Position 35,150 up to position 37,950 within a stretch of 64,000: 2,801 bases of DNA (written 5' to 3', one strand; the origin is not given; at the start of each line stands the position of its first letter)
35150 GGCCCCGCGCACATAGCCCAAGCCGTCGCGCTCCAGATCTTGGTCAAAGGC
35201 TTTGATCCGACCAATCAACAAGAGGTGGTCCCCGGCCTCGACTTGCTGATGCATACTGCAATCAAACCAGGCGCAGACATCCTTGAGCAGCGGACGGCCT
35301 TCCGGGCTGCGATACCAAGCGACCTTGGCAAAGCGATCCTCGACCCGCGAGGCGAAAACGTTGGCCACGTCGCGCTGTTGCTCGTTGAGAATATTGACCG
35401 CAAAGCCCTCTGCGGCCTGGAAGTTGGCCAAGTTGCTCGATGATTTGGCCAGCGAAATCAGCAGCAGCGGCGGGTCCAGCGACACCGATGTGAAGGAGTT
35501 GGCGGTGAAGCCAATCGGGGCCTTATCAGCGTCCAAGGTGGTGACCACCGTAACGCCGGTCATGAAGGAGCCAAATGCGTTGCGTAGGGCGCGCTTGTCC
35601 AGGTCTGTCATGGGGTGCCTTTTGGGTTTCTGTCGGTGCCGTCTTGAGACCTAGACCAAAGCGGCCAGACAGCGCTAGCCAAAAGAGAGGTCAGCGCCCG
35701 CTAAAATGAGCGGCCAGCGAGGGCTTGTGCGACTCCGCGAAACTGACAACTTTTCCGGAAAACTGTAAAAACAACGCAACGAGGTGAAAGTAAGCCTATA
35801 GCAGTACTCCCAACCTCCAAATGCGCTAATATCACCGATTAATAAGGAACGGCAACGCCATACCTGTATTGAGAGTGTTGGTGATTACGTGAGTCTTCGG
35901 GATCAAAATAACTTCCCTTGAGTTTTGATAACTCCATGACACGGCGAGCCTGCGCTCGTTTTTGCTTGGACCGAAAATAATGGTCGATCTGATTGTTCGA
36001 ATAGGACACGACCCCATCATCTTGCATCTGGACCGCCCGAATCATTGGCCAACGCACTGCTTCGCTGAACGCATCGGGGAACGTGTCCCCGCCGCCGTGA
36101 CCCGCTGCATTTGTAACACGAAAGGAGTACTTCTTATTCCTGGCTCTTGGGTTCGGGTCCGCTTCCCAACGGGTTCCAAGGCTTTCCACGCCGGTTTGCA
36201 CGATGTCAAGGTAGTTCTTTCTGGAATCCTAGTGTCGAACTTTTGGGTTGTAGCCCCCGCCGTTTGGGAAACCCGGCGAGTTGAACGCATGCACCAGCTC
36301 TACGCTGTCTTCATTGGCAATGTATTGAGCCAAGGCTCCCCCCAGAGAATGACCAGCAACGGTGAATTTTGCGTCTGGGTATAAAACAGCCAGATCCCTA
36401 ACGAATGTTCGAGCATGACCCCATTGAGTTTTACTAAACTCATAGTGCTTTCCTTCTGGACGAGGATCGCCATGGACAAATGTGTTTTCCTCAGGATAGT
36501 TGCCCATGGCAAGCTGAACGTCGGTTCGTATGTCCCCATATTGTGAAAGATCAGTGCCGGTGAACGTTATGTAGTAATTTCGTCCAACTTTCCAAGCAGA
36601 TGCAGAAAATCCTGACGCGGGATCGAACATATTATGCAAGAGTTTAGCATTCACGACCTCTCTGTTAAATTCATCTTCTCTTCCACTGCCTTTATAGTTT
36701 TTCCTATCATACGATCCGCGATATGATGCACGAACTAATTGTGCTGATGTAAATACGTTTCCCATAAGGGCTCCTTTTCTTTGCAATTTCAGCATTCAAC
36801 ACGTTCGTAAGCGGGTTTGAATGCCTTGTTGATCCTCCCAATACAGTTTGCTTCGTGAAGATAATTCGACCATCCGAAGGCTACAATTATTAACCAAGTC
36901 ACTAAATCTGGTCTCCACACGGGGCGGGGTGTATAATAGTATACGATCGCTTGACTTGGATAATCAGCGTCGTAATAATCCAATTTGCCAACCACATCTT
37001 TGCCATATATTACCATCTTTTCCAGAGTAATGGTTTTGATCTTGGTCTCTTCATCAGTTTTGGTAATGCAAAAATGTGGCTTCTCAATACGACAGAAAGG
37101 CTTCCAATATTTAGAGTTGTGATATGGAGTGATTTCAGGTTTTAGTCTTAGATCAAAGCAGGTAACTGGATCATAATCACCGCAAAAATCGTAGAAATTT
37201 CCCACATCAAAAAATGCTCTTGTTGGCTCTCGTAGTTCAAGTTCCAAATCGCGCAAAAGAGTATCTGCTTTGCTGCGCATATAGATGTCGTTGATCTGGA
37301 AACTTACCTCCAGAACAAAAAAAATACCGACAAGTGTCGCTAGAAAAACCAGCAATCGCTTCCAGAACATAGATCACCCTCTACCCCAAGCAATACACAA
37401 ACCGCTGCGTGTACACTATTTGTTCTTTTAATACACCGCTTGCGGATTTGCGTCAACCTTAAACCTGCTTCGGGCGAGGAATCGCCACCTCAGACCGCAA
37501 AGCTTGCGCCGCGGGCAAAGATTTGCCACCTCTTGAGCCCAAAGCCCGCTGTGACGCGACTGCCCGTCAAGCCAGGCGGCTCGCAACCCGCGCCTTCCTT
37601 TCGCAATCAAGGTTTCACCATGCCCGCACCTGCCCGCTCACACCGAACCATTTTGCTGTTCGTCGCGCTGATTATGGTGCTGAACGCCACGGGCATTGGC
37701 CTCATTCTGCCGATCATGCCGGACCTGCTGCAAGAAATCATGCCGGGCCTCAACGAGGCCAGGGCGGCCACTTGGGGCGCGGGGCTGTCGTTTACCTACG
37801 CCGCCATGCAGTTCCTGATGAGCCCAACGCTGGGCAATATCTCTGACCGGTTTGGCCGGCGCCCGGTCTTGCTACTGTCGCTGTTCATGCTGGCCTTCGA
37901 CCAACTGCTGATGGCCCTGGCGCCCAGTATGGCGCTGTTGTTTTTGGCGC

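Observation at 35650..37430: Low-GC ~1.7 kb islet encoding a membrane protein and a lipase-class-3 (GHSLGG) protein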

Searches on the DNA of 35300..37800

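Call 99: search_rna_families(source=window, start=35300, end=37800, threshold=evalue, max_evalue=1)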
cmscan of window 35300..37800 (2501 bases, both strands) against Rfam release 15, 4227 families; matches with E-value up to 1: 1.
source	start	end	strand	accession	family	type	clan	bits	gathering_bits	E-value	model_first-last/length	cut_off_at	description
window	37462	37550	-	RF03341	mir-943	Gene; miRNA;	-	24.2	95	0.31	1-98/98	no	mir-943 microRNA precursor family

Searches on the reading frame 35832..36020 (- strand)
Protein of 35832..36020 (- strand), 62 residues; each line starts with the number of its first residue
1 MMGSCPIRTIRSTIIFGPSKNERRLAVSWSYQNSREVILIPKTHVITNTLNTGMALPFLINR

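Call 4: search_protein_families(library=pfam, proteins=[window:35832-36020:-], max_evalue=1)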
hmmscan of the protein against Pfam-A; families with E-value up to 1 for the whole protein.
window:35832-36020:- (62 aa): 0 families

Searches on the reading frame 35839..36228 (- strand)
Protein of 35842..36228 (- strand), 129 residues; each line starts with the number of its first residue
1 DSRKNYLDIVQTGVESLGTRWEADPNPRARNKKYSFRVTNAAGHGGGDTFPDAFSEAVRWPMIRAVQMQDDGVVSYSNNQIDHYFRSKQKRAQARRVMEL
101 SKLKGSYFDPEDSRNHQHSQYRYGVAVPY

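Call 4: search_protein_families(library=pfam, proteins=[window:35839-36201:-], max_evalue=1)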
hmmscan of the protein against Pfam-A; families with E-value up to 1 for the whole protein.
window:35839-36201:- (120 aa): 0 families

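Call 29: search_protein_families(library=padloc, proteins=[window:35842-36228:-], max_evalue=1)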
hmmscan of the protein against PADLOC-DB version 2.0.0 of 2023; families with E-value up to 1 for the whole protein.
window:35842-36228:- (129 aa): 0 families

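Call 30: search_protein_families(library=ncbifam, proteins=[window:35842-36228:-], max_evalue=1)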
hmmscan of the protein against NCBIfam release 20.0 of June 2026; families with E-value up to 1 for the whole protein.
window:35842-36228:- (129 aa): 0 families

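Call 100: search_protein_families(library=phrogs, proteins=[window:35842-36228:-], max_evalue=0.01)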
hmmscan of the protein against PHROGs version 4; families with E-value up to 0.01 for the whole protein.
window:35842-36228:- (129 aa): 0 families

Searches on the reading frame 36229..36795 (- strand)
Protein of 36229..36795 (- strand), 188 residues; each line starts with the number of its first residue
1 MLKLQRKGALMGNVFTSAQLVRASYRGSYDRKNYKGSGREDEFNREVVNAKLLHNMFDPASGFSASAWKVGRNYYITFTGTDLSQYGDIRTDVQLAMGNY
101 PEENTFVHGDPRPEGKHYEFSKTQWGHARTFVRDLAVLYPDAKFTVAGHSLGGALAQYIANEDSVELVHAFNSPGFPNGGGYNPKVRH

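Call 4: search_protein_families(library=pfam, proteins=[window:36229-36795:-], max_evalue=1)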
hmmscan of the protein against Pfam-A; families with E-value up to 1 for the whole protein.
window:36229-36795:- (188 aa): 9 families
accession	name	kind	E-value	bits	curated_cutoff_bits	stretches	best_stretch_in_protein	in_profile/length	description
PF01764.32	Lipase_3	-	1.2e-06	28.9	22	1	76-159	2-80/140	Lipase (class 3)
PF11187.14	Mbeg1-like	-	2.2e-05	24.5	21.1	1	127-177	70-125/224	Mbeg1-like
PF12697.13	Abhydrolase_6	-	0.00048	21.3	26.3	1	108-180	38-100/217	Alpha/beta hydrolase family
PF12695.13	Abhydrolase_5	-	0.0029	17.8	27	1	139-168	53-84/164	Alpha/beta hydrolase family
PF00975.26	Thioesterase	-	0.011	16.4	26.4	1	140-161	64-85/226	Thioesterase domain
PF12146.15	Hydrolase_4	-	0.019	14.7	27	1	128-163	62-97/239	Serine aminopeptidase, S33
PF00561.26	Abhydrolase_1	-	0.027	14.6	25.8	1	134-168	61-94/245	alpha/beta hydrolase fold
PF20408.4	Abhydrolase_11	-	0.085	13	27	1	138-179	72-113/193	Alpha/beta hydrolase domain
PF10230.15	LIDHydrolase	-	0.29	11.2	27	1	114-164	55-106/262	Lipid-droplet associated hydrolase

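Call 29: search_protein_families(library=padloc, proteins=[window:36232-36765:-], max_evalue=1)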
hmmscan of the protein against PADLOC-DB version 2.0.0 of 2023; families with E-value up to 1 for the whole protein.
window:36232-36765:- (178 aa): 0 families

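Call 30: search_protein_families(library=ncbifam, proteins=[window:36232-36765:-], max_evalue=1)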
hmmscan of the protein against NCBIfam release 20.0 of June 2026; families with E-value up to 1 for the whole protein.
window:36232-36765:- (178 aa): 3 families
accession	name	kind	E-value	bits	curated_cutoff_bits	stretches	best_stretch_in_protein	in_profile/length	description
NF047388.1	SA1320_fam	subfamily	3.8e-10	38.9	230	1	63-152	2-71/644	SA1320 family protein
NF047580.1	BPSS1187_fam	subfamily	0.0028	17.2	125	1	133-164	111-142/244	BPSS1187 family protein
TIGR03695.1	menH_SHCHC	equivalog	0.23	10.9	208.55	1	118-158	57-97/252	2-succinyl-6-hydroxy-2,4-cyclohexadiene-1-carboxylate synthase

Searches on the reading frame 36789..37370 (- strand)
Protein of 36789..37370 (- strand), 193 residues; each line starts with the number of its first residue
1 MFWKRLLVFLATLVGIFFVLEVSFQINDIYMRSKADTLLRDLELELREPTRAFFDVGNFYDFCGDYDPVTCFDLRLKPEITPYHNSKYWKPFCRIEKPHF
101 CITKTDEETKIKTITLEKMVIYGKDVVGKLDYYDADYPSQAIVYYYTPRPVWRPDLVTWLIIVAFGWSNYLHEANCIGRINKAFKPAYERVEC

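Call 4: search_protein_families(library=pfam, proteins=[window:36789-37370:-], max_evalue=1)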
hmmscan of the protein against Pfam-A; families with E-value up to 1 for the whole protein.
window:36789-37370:- (193 aa): 0 families

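Call 10: find_homologous_proteins(query=window:36792-37370:-, max_evalue=0.01)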
Query window:36792-37370:- (193 aa): 1 proteins with E <= 0.01 among 49 candidates.
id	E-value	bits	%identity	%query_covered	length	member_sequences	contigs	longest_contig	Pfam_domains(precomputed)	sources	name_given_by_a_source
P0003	8.8e-132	455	100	100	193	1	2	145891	-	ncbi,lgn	-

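Call 13: find_encoding_contigs(protein=P0003, flank=10000)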
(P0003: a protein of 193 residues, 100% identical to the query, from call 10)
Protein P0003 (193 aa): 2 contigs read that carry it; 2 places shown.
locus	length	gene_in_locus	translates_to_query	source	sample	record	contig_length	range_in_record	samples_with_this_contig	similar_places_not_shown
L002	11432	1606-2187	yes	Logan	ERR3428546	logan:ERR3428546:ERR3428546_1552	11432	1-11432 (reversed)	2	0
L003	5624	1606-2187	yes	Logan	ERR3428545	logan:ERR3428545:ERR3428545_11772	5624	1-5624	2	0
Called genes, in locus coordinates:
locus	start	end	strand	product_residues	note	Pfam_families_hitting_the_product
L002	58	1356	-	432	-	PF07690:MFS_1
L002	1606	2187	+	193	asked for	-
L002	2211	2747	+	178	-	PF26363:Phospholipase-like (faint), PF11187:Mbeg1-like (faint), PF01764:Lipase_3 (weak)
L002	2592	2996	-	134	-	-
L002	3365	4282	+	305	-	PF01613:Flavin_Reduct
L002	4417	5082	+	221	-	PF02572:CobA_CobO_BtuR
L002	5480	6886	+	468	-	PF10092:DUF2330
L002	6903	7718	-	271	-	PF14559:TPR_19 (faint), PF13428:TPR_14 (faint), PF13174:TPR_6 (faint), PF13432:TPR_16 (faint), PF13371:TPR_9 (weak)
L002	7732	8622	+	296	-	-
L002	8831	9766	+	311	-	PF00903:Glyoxalase (faint)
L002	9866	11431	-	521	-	?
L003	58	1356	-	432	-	PF07690:MFS_1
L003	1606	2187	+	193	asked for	-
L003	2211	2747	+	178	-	PF26363:Phospholipase-like (faint), PF11187:Mbeg1-like (faint), PF01764:Lipase_3 (weak)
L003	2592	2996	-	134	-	-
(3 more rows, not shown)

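Call 29: search_protein_families(library=padloc, proteins=[P0003], max_evalue=1)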
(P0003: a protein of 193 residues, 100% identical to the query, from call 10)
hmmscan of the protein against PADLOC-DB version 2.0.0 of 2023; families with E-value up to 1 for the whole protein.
P0003 (193 aa): 0 families

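Call 30: search_protein_families(library=ncbifam, proteins=[P0003], max_evalue=1)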
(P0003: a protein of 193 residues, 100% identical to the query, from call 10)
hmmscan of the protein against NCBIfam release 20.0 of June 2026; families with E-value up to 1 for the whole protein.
P0003 (193 aa): 0 families

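Call 55: find_homologous_proteins(query=A3, max_evalue=0.01)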
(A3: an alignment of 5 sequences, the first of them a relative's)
Query A3 (5 sequences) (193 aa, profile of the alignment): 3 proteins with E <= 0.01 among 3179 candidates.
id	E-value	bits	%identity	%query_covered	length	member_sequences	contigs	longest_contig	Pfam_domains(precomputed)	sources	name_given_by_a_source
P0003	2.4e-75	270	100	100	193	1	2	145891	-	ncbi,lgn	-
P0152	2.2e-73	264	25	95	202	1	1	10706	-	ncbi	-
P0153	1.6e-68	248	23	87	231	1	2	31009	-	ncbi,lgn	-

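Call 56: find_encoding_contigs(protein=P0152, flank=10000)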
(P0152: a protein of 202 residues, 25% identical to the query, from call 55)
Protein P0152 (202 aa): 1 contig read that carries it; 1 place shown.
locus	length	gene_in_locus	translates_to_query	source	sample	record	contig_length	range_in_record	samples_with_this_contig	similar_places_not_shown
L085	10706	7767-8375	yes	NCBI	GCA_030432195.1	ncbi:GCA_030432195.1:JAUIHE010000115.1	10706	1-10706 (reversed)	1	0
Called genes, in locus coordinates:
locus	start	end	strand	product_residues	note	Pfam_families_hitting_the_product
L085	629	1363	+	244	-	PF04386:SspB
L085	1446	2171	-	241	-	PF13468:Glyoxalase_3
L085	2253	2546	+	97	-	PF13510:Fer2_4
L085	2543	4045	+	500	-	PF01134:GIDA (faint), PF07992:Pyr_redox_2, PF12831:FAD_oxidored (weak), PF13738:Pyr_redox_3 (faint), PF04324:Fer2_BFD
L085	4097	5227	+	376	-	PF00890:FAD_binding_2 (weak), PF01266:DAO, PF07992:Pyr_redox_2 (faint), PF12831:FAD_oxidored, PF13450:NAD_binding_8 (weak)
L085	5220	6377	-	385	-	PF08331:QueG_DUF1730, PF13237:Fer4_10 (faint), PF25160:LdpA_Fe-S-bd (faint), PF13484:Fer4_16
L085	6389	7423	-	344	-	-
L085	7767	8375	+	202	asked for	-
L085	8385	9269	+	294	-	-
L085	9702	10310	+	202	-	-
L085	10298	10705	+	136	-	?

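Call 57: list_cluster_members(proteins=[P0003, P0001, P0152, P0153, P0002, P0004])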
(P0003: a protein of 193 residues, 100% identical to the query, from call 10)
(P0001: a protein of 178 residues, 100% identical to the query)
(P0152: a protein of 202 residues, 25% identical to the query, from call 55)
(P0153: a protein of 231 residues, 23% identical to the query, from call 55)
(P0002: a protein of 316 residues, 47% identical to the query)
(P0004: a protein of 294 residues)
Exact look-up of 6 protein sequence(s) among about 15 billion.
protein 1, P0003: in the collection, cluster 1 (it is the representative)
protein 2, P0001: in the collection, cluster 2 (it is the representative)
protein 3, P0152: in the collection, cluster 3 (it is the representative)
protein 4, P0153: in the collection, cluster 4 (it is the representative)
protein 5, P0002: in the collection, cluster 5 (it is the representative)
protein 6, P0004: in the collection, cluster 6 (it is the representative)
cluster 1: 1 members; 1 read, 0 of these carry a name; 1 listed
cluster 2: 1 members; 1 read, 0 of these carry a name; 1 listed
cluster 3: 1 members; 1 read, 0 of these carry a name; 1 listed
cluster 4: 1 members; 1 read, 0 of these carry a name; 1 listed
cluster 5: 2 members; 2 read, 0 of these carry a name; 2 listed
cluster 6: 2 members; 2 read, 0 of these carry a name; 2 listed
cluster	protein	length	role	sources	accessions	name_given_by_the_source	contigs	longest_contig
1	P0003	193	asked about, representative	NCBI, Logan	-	-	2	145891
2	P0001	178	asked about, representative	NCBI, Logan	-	-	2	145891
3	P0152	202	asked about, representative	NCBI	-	-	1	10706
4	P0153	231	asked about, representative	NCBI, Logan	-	-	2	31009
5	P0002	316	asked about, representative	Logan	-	-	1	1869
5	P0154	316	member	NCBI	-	-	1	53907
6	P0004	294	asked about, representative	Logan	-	-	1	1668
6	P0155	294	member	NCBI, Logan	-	-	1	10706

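Call 58: find_encoding_contigs(protein=P0154, flank=10000)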
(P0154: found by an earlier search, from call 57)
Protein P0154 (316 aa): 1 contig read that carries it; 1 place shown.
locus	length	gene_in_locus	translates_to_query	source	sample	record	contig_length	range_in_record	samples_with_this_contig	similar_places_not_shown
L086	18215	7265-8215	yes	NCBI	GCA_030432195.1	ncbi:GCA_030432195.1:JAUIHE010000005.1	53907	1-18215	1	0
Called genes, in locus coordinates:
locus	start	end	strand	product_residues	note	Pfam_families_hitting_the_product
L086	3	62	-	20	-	?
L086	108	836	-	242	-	-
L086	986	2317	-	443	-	PF13187:Fer4_9 (faint), PF12800:Fer4_4 (faint), PF12838:Fer4_7, PF13183:Fer4_8, PF13237:Fer4_10 (faint), PF13484:Fer4_16 (weak), PF13534:Fer4_17, PF02754:CCG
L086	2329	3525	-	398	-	PF01565:FAD_binding_4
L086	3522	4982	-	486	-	PF01565:FAD_binding_4, PF02913:FAD-oxidase_C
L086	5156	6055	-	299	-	PF00561:Abhydrolase_1, PF12146:Hydrolase_4, PF12697:Abhydrolase_6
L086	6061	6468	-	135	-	PF05099:TerB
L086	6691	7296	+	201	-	-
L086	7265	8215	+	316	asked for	PF26363:Phospholipase-like (weak), PF01764:Lipase_3 (weak)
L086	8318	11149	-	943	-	PF13307:Helicase_C_2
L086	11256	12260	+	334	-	PF00892:EamA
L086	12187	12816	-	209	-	PF03167:UDG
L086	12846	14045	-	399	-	PF08239:SH3_3 (weak)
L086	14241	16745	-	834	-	-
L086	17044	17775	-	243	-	PF00188:CAP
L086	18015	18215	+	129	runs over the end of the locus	-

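Call 100: search_protein_families(library=phrogs, proteins=[P0003, P0152, P0153], max_evalue=0.01)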
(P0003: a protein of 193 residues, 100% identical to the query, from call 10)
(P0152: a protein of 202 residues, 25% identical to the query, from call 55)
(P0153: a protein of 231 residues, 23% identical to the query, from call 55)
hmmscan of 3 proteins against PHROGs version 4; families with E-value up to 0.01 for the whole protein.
P0003 (193 aa): 1 family
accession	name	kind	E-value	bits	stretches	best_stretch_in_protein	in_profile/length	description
phrog_24082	-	unknown function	0.0086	17.1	0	148-173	23-47/64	-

P0152 (202 aa): 1 family
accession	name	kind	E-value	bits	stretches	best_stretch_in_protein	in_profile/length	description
phrog_23087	-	unknown function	0.0025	18.4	1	64-147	189-272/298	-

P0153 (231 aa): 0 families

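Call 102: search_dna_similar(query=P0003, collection=plasmids, mode=protein, max_evalue=0.01, max_rows=10)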
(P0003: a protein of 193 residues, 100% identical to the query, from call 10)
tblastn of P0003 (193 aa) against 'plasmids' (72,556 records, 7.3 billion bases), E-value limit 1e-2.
No match.

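Call 111: find_related_loci(query=P0152, collection=metagenome_contigs, flank=8000)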
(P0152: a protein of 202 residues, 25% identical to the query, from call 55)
Query P0152 (202 aa) in metagenome_contigs; peptide patterns used: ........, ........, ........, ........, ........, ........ (x = any residue, [..] = any of these).
181 stretches matched a pattern, but none encodes a relative of the query by tblastn (E <= 1e-3).
